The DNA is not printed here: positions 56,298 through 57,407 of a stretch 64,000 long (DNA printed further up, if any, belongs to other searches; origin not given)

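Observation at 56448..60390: DUF692 (MbnB/TglH-like) protein translationally coupled to a glycosyltransferase, methyltransferase and sugar aminotransferase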

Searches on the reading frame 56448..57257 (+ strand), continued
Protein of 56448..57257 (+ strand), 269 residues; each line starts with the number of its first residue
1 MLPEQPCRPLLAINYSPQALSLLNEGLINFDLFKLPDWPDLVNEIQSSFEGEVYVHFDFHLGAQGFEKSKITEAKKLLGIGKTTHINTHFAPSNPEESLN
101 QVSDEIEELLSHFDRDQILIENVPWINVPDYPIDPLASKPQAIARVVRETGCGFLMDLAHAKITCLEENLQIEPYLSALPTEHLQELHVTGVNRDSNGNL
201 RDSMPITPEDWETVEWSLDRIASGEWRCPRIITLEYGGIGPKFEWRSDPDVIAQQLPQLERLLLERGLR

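Call 12: find_encoding_contigs(protein=P0009, flank=8000, max_places=2)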
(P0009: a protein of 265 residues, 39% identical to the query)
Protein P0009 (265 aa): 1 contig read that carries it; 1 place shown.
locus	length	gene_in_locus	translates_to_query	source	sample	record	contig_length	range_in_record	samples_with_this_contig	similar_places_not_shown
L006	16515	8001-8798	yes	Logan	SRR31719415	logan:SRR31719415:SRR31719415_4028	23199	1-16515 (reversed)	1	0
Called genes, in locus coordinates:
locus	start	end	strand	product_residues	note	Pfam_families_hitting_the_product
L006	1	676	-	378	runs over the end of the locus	PF13439:Glyco_transf_4, PF20706:GT4-conflict (weak), PF00534:Glycos_transf_1, PF13692:Glyco_trans_1_4, PF13524:Glyco_trans_1_2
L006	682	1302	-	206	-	PF01613:Flavin_Reduct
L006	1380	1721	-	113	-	PF07883:Cupin_2, PF02311:AraC_binding (weak)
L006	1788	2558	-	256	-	PF11967:RecO_N, PF02565:RecO_C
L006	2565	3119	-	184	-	-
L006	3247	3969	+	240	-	PF01209:Ubie_methyltran, PF13489:Methyltransf_23, PF13847:Methyltransf_31, PF08241:Methyltransf_11, PF08242:Methyltransf_12, PF13649:Methyltransf_25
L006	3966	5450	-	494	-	PF00561:Abhydrolase_1, PF08386:Abhydrolase_4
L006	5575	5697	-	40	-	-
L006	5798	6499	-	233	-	PF01177:Asp_Glu_race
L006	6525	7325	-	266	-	-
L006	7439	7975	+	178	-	PF13302:Acetyltransf_3, PF13420:Acetyltransf_4, PF00583:Acetyltransf_1, PF13523:Acetyltransf_8 (weak)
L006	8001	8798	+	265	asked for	PF05114:MbnB_TglH_ChrH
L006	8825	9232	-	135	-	-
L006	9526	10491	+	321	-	-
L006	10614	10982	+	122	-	PF01451:LMWPc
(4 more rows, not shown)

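Call 14: search_solved_structures(query=A1, max_evalue=1, show_alignments=5)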
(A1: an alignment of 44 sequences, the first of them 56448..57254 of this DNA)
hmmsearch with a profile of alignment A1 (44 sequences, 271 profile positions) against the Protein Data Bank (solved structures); distinct sequences matched with E-value up to 1: 9.
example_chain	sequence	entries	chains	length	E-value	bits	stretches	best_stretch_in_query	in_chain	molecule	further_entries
3bww_A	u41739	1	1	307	7.5e-09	38.5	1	37-198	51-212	Protein of unknown function DUF692/COG3220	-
8hci_D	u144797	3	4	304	7.6e-06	28.7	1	122-261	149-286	DUF692 family protein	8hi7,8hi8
7dz9_B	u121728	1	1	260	0.013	18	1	65-199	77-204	cpMbnB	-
7dz9_A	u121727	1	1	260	0.014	18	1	65-199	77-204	MbnB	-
5zhz_A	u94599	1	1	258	0.15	14.6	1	25-173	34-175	Probable endonuclease 4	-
7tcw_A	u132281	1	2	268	0.23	14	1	139-220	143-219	Methanobactin biosynthesis cassette protein MbnB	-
7tcr_A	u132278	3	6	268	0.24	13.9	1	139-220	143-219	Methanobactin biosynthesis cassette protein MbnB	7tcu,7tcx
5h28_A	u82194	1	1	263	0.56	12.7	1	37-89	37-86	Oxysterol-binding protein homolog 1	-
5h2c_A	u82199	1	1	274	0.59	12.6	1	37-89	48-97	Oxysterol-binding protein homolog 1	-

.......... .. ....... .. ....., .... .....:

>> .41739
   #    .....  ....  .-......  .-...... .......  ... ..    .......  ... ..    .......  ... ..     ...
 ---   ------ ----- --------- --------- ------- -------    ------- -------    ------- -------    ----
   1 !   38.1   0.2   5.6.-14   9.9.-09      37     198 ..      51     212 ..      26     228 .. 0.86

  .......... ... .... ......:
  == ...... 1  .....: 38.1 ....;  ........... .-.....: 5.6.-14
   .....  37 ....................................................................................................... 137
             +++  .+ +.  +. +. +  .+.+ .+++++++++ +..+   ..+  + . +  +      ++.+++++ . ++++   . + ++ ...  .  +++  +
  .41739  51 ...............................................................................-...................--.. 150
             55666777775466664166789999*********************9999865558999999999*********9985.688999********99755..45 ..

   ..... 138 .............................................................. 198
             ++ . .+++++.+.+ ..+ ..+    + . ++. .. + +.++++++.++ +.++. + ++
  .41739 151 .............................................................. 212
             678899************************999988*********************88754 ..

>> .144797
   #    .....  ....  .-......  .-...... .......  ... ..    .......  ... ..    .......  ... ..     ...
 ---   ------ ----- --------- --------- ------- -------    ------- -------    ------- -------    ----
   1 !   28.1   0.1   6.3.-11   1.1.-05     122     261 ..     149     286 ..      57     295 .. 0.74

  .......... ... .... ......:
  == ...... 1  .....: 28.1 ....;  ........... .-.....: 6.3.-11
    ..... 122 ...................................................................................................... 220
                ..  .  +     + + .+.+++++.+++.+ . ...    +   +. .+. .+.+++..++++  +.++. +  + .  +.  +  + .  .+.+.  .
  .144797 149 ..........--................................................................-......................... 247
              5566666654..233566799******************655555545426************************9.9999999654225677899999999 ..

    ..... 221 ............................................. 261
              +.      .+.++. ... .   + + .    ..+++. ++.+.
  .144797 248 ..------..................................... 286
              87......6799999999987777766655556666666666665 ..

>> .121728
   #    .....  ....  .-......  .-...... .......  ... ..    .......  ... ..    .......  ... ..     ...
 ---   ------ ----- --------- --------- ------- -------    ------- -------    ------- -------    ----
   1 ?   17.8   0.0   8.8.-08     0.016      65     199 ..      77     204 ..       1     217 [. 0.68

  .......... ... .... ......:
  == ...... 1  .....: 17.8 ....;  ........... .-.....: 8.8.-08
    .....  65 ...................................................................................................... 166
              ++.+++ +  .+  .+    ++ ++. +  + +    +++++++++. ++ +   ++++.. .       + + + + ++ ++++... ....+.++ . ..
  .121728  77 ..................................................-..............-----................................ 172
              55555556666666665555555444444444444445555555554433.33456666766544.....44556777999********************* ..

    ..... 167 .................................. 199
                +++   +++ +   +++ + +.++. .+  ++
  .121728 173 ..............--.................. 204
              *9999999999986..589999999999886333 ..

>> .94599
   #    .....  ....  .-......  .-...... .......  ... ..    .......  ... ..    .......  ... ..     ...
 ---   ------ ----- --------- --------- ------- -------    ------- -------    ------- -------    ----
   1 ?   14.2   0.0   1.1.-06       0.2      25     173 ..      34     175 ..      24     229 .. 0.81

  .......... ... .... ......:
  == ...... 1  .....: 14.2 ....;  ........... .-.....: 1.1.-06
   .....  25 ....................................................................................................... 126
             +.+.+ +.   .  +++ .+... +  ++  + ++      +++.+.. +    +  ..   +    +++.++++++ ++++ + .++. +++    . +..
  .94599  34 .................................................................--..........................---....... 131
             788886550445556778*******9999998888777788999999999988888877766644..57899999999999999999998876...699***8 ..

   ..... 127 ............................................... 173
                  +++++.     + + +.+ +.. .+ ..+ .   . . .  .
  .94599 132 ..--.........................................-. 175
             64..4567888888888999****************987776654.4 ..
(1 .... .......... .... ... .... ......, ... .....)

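Call 21: find_related_loci(query=A1, collection=genome_contigs, flank=10000)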
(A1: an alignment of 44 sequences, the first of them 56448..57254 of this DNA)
Query A1 (269 aa) in genome_contigs; peptide patterns used: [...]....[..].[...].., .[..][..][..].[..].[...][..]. (x = any residue, [..] = any of these).
526 stretches matched a pattern; 458 encode a relative of the query (tblastn E <= 1e-3); the best 80 are kept; 80 distinct loci.
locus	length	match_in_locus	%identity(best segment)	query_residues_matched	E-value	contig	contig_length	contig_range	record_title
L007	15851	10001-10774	42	11-263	3e-66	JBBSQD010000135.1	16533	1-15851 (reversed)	MAG: Aggregatilineales bacterium isolate LS6_sbin.77 LS6_sbin.77_K_66887_L_16533_cov_12.0000, whole genome shotgun seque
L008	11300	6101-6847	42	11-259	2e-63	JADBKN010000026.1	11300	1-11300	MAG: Bacillota bacterium isolate Bu92 bin.92_contig26, whole genome shotgun sequence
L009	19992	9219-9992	41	11-263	3e-62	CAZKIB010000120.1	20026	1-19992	MAG TPA_asm: uncultured Anaerolineaceae bacterium isolate SRP290908_co1_25 genome assembly, contig: NODE_3531_length_200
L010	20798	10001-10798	38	11-263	7e-62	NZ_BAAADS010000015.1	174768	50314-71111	Virgibacillus siamensis strain JCM 15395 sequence15, whole genome shotgun sequence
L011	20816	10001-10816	42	3-263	3e-61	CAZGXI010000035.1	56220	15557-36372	MAG TPA_asm: uncultured Anaerolineae bacterium isolate binchicken_co190_119 genome assembly, contig: NODE_1262_length_56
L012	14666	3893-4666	40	11-263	4e-61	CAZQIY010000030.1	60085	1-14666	MAG TPA_asm: uncultured Anaerolineaceae bacterium isolate SRP268622_co1_413 genome assembly, contig: NODE_880_length_600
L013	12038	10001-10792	40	11-263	1e-60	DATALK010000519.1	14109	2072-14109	MAG TPA_asm: Phototrophicaceae bacterium isolate SMAG_U6962 k141_500378, whole genome shotgun sequence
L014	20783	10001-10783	38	11-266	3e-60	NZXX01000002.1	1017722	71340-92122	MAG: Anaerolineaceae bacterium isolate NAT290 MHASMcontig_908504, whole genome shotgun sequence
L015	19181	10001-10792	40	11-262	2e-60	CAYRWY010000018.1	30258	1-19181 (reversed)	MAG TPA_asm: uncultured Anaerolineaceae bacterium isolate binchicken_co20_393 genome assembly, contig: NODE_3241_length_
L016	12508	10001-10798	39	8-263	3e-60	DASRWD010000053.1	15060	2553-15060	MAG TPA_asm: Trueperaceae bacterium isolate SMAG_U10424 k141_3193565, whole genome shotgun sequence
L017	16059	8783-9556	40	11-263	5e-60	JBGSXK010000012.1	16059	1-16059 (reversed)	MAG: Anaerolineae bacterium isolate JTS-RE63 k141_3654526, whole genome shotgun sequence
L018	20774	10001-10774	38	11-263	7e-60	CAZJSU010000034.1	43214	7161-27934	MAG TPA_asm: uncultured Anaerolineaceae bacterium isolate SRP268622_co1_277 genome assembly, contig: NODE_1607_length_43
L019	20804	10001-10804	39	11-267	1e-59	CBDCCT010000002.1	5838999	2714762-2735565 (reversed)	MAG: Trueperaceae bacterium isolate c2c2e3e6-f29b-4b81-aa4a-bcf5d649deb7 genome assembly, contig: contig_2, whole genome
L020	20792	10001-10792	40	11-263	3e-59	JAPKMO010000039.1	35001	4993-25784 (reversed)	MAG: Anaerolineae bacterium isolate AMX57 NODE_39_length_35001_cov_1.559472:GC=0.595, whole genome shotgun sequence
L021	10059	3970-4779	38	11-268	4e-59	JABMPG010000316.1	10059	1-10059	MAG: bacterium isolate bin.579 k141_2668616, whole genome shotgun sequence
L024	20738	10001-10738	42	11-249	7e-59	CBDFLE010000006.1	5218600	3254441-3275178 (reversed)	MAG: Candidatus Multivoradales bacterium isolate 28b26adc-de60-4d61-9d00-aad20df54228 genome assembly, contig: contig_5,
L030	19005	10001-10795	37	11-263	1e-57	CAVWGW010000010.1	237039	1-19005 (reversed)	MAG: uncultured Chloroflexia bacterium isolate MFD04716.bin.3.335 genome assembly, contig: contig_33586, whole genome sh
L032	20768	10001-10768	41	11-269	3e-57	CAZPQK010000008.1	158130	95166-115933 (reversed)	MAG TPA_asm: uncultured bacterium isolate SRP334346_co1_198 genome assembly, contig: NODE_132_length_158130_cov_7.698238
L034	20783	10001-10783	41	11-259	9e-57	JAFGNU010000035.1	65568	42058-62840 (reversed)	MAG: Anaerolineae bacterium isolate Zod_Metabat.568 k87_2857985, whole genome shotgun sequence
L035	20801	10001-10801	39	8-263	2e-56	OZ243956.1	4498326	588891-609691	MAG: Trueperaceae bacterium isolate c677a3b3-0259-4ed6-b6d3-5a32602db3a7 genome assembly, chromosome: 1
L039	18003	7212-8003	38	12-263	4e-56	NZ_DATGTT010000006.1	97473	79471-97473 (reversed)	MAG: Lentibacillus sp. isolate SMAG_U10510 k141_118182, whole genome shotgun sequence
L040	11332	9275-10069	37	10-262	3e-56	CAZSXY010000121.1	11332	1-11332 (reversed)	MAG TPA_asm: uncultured Anaerolineaceae bacterium isolate SRP338002_co1_26 genome assembly, contig: NODE_5371_length_113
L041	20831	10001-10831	39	5-263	4e-56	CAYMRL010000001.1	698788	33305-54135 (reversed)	MAG TPA_asm: uncultured bacterium isolate binchicken_co179_107 genome assembly, contig: NODE_27_length_698788_cov_35.157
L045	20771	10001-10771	38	11-263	1e-55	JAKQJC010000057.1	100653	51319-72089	MAG: Chloroflexota bacterium isolate USDV_maxbin.034 k141_847221, whole genome shotgun sequence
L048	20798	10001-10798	37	11-263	1e-55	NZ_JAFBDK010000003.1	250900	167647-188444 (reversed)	Jeotgalibacillus terrae strain DSM 22174 Ga0454023_03, whole genome shotgun sequence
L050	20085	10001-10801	40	8-262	4e-55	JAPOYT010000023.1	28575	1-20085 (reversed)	MAG: Chloroflexota bacterium isolate COS4_bin_42 NODE_1502_length_28575_cov_16.2593, whole genome shotgun sequence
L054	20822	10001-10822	36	4-265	1e-54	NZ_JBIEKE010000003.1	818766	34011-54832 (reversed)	Halobacillus sp. B23F22_1 NODE_3_length_818766_cov_44.019112, whole genome shotgun sequence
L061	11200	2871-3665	38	12-263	2e-54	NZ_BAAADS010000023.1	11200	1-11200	Virgibacillus siamensis strain JCM 15395 sequence23, whole genome shotgun sequence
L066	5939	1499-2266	39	10-268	9e-54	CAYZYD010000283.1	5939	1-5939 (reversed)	MAG TPA_asm: uncultured Planctomycetia bacterium isolate SRP128890_co1_207 genome assembly, contig: NODE_17990_length_59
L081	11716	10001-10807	37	11-268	4e-53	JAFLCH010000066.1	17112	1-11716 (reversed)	MAG: Anaerolineae bacterium isolate UWPOB_ANAER3 gnl_X_NABDBLHI_66, whole genome shotgun sequence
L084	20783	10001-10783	38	11-262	5e-53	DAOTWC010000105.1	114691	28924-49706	MAG TPA_asm: Anaerolineae bacterium isolate H113_104 k137_4865592, whole genome shotgun sequence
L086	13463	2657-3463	37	11-268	1e-52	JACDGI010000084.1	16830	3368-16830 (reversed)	MAG: Anaerolineae bacterium isolate MGR_bin408 SD2908_NODE_1371_length_16830_cov_0.986948, whole genome shotgun sequence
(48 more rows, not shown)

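Call 29: predict_structure(alignment_id=A1)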
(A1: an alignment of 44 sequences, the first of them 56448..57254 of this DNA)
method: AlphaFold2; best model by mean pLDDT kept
length: 269 residues; sequences in the alignment: 44
mean_pLDDT: 94.5   pTM: 0.92
mean pLDDT of the five models: 94.5, 94.1, 94.0, 93.8, 92.7
residues with pLDDT >= 90: 238; 70-90: 26; 50-70: 4; < 50: 1
segments of 3 or more residues with pLDDT < 50: none
pLDDT, mean of each block of 10 residues (from residue 1): 79 97 97 94 90 91 91 91 89 84 96 97 95 95 98 98 98 99 98 94 97 99 97 96 93 98 97
secondary structure, 60 per line:
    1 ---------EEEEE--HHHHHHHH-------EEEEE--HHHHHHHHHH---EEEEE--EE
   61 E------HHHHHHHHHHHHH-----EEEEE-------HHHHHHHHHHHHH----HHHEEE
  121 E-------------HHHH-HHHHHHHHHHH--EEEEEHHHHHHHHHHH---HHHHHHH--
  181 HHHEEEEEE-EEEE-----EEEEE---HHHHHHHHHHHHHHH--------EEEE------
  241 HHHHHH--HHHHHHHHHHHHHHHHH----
elements in order: E10-14 H17-24 E32-36 H39-48 E52-56 E59-61 H68-80 E86-90 H98-110 E118-121 H135-138 H140-150 E153-157 H158-168 H172-178 E184-189 E191-194 E200-204 H208-222 E231-234 H241-246 H249-265

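Call 32: find_related_loci(query=window:56448-57254:+, collection=metagenome_contigs, flank=8000)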
Query window:56448-57254:+ (269 aa) in metagenome_contigs; peptide patterns used: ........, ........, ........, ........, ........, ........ (x = any residue, [..] = any of these).
38 stretches matched a pattern, but none encodes a relative of the query by tblastn (E <= 1e-3).

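Call 34: fold_search(model_id=the predicted structure, library=pdb)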
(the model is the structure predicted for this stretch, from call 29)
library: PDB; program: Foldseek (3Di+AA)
matches with E <= 10: 1818; with E <= 0.001: 85
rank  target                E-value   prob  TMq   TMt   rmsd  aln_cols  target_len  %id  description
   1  8hi7_B                8.1e-13  1.00  0.72  0.66   4.8       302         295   13  Crystal structure of a holoenzyme TglHI with two Fe irons for Pseudomonas syringae Peptidyl (S) 2-mercaptoglycine bios (released 2023-08-23)
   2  8hci_B                1.2e-12  1.00  0.73  0.67   5.2       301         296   15  Crystal structure of a holoenzyme Fe-free TglHI for Pseudomonas syringae Peptidyl (S) 2-mercaptoglycine biosynthesis (released 2023-08-23)
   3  7fc0_B                1.8e-10  1.00  0.69  0.71   4.4       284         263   15  Reconstitution of MbnABC complex from Rugamonas rubra ATCC-43154 (GroupIII) (released 2022-03-16)
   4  7fc0_E                2.0e-10  1.00  0.68  0.70   4.1       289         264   14  Reconstitution of MbnABC complex from Rugamonas rubra ATCC-43154 (GroupIII) (released 2022-03-16)
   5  7tcr_A                2.1e-10  1.00  0.68  0.70   4.1       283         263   15  Methanobactin biosynthetic protein complex of MbnB and MbnC from Methylosinus trichosporium OB3b at 2.62 Angstrom reso (released 2022-03-23)
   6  7tcw_A                6.1e-10  1.00  0.68  0.70   4.1       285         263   15  Methanobactin biosynthetic protein complex of MbnB and MbnC from Methylosinus trichosporium OB3b, H210S mutant (released 2022-03-23)
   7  3bww                  1.8e-09  1.00  0.62  0.66   5.6       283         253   14  Crystal structure of a duf692 family protein (hs_1138) from haemophilus somnus 129pt at 2.20 A resolution (released 2008-01-22)
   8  7dz9_A                3.9e-09  1.00  0.68  0.70   4.5       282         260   17  MbnABC complex (released 2022-03-16)
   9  1yx1_A                5.1e-09  1.00  0.59  0.62   5.4       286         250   13  Crystal Structure of Protein of Unknown Function PA2260 from Pseudomonas aeruginosa, Possible Sugar Phosphate Isomeras (released 2005-04-05)
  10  1yx1_B                2.9e-08  1.00  0.57  0.60   5.6       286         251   14  Crystal Structure of Protein of Unknown Function PA2260 from Pseudomonas aeruginosa, Possible Sugar Phosphate Isomeras (released 2005-04-05)
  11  5zhz                  1.4e-07  1.00  0.56  0.59   5.7       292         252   14  Crystal structure of the apurinic/apyrimidinic endonuclease IV from Mycobacterium tuberculosis (released 2018-04-04)
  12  2q02_A                6.8e-07  1.00  0.61  0.61   5.7       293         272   15  Crystal structure of a xylose isomerase domain containing protein (stm4435) from salmonella typhimurium lt2 at 2.40 A  (released 2007-06-05)
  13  8z1i_B                1.9e-06  1.00  0.59  0.59   6.4       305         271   12  Crystal structure of the isomerase Art22 with ethylene glycol (released 2025-04-16)
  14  3c0q                  2.5e-06  1.00  0.49  0.48   5.6       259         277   14  UVDE E175A (released 2008-12-09)
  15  3bzj                  2.8e-06  1.00  0.51  0.50   5.7       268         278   12  UVDE K229L (released 2008-12-09)
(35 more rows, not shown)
